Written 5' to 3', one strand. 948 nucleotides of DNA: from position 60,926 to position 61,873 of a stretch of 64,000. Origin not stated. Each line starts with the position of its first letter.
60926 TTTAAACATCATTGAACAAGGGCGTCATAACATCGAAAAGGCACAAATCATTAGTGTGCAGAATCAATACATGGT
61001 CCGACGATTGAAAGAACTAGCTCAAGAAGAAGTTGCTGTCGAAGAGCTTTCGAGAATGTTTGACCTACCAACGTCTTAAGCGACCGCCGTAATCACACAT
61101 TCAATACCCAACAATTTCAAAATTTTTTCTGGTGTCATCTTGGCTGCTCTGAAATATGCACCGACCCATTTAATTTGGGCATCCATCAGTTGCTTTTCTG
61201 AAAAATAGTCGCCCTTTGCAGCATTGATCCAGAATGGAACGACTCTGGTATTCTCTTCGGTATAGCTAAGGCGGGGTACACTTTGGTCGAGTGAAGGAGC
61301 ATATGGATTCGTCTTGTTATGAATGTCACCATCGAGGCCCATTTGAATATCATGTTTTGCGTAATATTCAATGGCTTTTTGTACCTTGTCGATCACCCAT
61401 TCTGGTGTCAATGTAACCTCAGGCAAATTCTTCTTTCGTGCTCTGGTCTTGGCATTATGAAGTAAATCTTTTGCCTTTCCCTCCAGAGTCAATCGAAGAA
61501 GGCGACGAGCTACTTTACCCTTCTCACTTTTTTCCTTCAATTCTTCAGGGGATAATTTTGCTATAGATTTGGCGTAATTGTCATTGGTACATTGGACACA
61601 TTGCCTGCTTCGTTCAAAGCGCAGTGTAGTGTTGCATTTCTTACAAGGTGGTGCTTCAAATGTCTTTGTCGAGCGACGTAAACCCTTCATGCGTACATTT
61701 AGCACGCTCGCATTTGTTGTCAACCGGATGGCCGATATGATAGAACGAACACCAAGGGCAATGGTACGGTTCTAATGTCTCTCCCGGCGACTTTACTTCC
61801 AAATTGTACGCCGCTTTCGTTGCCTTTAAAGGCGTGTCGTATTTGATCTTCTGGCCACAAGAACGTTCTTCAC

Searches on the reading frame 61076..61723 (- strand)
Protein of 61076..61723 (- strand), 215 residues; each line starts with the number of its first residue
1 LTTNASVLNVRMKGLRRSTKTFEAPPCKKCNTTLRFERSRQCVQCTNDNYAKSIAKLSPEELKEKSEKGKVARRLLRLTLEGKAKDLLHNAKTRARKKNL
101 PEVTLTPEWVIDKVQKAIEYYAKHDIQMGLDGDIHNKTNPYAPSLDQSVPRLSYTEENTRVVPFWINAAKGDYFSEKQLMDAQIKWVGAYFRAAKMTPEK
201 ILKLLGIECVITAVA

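Call 54: search_protein_families(library=pfam, proteins=[window:61076-61723:-], max_evalue=1)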
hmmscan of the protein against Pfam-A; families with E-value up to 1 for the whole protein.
window:61076-61723:- (215 aa): 1 family
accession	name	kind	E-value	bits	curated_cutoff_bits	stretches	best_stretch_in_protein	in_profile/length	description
PF06570.16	DUF1129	-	0.066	13.2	29.1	1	48-99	24-74/207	Protein of unknown function (DUF1129)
